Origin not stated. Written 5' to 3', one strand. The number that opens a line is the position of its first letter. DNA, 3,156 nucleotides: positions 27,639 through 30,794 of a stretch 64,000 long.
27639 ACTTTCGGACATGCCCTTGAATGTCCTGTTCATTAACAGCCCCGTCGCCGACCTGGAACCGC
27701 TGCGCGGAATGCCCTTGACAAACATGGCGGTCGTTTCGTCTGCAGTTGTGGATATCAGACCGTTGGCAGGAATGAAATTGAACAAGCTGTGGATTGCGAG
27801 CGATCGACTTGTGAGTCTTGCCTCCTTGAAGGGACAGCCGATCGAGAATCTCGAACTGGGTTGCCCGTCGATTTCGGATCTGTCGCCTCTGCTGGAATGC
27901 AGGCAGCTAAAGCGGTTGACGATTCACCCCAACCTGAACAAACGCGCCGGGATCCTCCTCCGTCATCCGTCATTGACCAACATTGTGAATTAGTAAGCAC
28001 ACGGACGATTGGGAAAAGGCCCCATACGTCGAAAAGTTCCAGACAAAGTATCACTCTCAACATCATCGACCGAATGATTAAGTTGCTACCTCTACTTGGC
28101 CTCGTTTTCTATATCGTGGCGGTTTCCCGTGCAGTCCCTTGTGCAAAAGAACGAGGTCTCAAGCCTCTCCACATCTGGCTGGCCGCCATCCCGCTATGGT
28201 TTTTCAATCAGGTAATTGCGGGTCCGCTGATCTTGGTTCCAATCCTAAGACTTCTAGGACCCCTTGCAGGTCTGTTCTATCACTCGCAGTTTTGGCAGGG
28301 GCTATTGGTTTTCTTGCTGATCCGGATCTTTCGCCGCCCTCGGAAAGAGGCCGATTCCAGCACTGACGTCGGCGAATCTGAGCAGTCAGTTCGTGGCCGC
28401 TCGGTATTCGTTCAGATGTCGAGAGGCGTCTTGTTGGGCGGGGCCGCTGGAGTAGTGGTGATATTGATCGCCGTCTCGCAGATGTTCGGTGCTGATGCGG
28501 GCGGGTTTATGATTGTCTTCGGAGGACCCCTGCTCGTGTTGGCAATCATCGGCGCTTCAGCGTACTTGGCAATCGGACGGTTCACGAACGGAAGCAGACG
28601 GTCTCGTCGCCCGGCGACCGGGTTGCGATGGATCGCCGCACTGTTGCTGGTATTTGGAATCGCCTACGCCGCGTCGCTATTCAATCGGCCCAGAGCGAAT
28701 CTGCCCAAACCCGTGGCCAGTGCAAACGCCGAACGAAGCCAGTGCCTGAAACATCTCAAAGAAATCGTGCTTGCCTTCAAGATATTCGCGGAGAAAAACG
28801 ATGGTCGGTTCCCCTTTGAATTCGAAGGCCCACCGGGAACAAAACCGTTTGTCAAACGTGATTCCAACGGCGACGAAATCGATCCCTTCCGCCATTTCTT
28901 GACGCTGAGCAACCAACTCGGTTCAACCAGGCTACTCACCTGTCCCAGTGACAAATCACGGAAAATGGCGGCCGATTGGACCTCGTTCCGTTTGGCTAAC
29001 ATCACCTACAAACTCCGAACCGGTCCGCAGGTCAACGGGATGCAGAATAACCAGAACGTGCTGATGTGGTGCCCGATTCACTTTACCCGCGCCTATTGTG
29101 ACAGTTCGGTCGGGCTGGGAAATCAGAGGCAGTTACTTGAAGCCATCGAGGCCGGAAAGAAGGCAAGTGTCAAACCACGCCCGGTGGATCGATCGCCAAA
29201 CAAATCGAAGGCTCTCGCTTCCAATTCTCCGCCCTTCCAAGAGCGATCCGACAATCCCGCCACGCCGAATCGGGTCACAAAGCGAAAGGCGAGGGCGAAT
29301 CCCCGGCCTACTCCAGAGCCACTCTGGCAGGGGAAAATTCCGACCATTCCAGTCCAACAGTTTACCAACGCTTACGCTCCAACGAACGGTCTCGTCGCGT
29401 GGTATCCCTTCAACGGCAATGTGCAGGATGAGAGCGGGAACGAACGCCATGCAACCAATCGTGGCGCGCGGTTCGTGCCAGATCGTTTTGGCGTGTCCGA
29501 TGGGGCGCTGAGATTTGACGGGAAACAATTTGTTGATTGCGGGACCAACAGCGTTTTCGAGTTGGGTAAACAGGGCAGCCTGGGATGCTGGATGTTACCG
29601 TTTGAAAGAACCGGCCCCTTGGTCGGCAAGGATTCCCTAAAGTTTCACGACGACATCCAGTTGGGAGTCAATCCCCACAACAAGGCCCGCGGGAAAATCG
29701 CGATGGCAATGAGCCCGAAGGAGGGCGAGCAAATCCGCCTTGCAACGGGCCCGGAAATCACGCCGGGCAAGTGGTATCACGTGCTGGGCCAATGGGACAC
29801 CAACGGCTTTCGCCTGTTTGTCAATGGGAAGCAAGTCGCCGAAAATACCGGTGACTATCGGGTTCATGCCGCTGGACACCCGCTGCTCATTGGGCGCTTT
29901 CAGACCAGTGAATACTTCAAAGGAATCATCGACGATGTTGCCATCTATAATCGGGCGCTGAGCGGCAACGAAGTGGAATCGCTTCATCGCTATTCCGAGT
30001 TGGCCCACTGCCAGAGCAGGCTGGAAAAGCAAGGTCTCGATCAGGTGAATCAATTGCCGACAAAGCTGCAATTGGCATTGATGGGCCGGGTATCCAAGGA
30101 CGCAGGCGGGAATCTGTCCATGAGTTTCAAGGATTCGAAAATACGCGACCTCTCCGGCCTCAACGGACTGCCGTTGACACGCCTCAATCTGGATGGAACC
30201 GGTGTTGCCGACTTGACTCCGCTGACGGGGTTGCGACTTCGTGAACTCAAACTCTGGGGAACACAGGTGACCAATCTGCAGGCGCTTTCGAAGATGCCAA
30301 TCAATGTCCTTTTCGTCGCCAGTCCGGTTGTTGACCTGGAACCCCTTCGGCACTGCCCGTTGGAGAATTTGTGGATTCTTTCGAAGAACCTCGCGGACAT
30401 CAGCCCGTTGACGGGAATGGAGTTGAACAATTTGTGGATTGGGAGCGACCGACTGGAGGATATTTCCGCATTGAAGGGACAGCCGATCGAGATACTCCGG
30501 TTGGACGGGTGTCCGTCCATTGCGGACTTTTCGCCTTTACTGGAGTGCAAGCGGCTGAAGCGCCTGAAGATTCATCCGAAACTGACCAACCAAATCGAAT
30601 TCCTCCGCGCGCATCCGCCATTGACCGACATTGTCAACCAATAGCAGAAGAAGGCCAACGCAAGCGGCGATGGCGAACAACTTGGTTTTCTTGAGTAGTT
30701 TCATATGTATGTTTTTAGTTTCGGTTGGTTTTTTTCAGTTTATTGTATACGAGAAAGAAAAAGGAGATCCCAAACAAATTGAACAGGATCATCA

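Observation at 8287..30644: Co-directional 22-kb block: ECF sigma + three Ser/Thr kinases interleaved with mosaic membrane proteins built from shuffled modules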

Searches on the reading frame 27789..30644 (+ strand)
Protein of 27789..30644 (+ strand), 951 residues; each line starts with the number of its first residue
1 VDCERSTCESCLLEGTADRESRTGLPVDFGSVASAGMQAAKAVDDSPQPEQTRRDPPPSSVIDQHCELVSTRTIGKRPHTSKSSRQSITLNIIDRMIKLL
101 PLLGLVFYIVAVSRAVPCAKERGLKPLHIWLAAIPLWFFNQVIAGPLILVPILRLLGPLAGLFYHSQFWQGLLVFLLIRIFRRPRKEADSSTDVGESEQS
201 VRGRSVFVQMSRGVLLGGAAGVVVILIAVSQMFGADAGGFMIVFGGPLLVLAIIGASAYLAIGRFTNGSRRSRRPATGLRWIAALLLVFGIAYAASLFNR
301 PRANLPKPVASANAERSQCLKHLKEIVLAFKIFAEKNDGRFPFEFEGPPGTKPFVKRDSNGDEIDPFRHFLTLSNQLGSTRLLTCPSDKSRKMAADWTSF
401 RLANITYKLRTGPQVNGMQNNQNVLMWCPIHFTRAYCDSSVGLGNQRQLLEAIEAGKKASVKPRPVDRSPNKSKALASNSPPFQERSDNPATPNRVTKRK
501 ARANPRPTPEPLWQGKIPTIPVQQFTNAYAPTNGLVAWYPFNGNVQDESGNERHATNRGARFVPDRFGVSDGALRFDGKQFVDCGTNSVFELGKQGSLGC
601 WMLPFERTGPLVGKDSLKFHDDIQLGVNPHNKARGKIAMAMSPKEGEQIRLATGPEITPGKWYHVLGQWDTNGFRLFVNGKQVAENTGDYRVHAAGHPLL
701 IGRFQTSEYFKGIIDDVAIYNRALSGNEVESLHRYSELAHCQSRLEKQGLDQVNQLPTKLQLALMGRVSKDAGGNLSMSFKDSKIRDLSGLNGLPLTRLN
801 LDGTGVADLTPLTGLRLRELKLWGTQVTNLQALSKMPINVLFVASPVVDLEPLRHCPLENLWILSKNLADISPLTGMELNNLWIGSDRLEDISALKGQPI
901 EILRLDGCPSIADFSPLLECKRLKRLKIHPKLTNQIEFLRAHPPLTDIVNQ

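Call 4: search_protein_families(library=pfam, proteins=[window:27789-30644:+], max_evalue=0.01)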
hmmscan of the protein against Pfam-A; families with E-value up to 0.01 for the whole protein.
window:27789-30644:+ (951 aa): 4 families
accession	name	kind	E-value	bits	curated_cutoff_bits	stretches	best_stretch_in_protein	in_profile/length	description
PF13385.13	Laminin_G_3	-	1.6e-22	80.7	27.6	1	594-729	17-150/151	Concanavalin A-like lectin/glucanases superfamily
PF12799.13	LRR_4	-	0.0013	19.4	27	0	859-896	4-43/44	Leucine Rich repeats (2 copies)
PF08592.16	Anthrone_oxy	-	0.0055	17.3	27.3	0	241-304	2-63/106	Anthrone oxygenase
PF02210.31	Laminin_G_2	-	0.0097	16.8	22.9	0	634-719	27-123/126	Laminin G domain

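Call 6: search_protein_families(library=ncbifam, proteins=[window:27789-30644:+], max_evalue=0.01)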
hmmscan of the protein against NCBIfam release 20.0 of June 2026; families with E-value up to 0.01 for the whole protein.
window:27789-30644:+ (951 aa): 4 families
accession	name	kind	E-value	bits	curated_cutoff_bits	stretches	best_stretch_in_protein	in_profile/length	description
NF052521.1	TafC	equivalog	6.3e-09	35.4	410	1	569-737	190-364/373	TafC family fimbrial protein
NF033189.1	internalin_A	exception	3.1e-06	25.8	1600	1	778-928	255-411/799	class 1 internalin InlA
NF033190.2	inl_like_NEAT_1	exception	1.9e-05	23.2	1275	1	785-923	319-462/754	NEAT domain-containing leucine-rich repeat protein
NF033188.1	internalin_H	exception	6e-05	21.9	1050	1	778-926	103-257/548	InlH/InlC2 family class 1 internalin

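Call 86: search_protein_families(library=padloc, proteins=[window:28074-30644:+], max_evalue=0.00001)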
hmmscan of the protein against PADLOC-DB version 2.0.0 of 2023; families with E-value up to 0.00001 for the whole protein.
window:28074-30644:+ (856 aa): 0 families

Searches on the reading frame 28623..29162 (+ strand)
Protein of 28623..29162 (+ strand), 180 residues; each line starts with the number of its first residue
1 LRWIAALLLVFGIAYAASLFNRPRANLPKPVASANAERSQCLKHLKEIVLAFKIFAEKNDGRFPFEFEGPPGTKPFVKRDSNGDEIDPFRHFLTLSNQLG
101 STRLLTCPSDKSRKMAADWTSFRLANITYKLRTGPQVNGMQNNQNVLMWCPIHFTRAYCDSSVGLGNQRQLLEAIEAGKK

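Call 47: search_protein_families(library=pfam, proteins=[window:28623-29162:+], max_evalue=5)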
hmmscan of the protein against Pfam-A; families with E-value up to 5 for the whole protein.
seq(180 aa): 0 families

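Call 70: search_protein_families(library=ncbifam, proteins=[window:28623-29162:+], max_evalue=1)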
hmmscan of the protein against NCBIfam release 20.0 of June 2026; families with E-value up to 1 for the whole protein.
seq(180 aa): 0 families

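Call 74: search_solved_structures(query=window:28623-29162:+, max_evalue=10)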
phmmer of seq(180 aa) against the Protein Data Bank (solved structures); distinct sequences matched with E-value up to 10: 2.
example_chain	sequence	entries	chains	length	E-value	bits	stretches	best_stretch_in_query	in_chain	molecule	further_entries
7qij_AA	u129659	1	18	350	0.017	18.1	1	93-178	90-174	Low calcium response locus protein D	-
7alw_A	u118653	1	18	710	0.052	16.5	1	93-178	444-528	Low calcium response protein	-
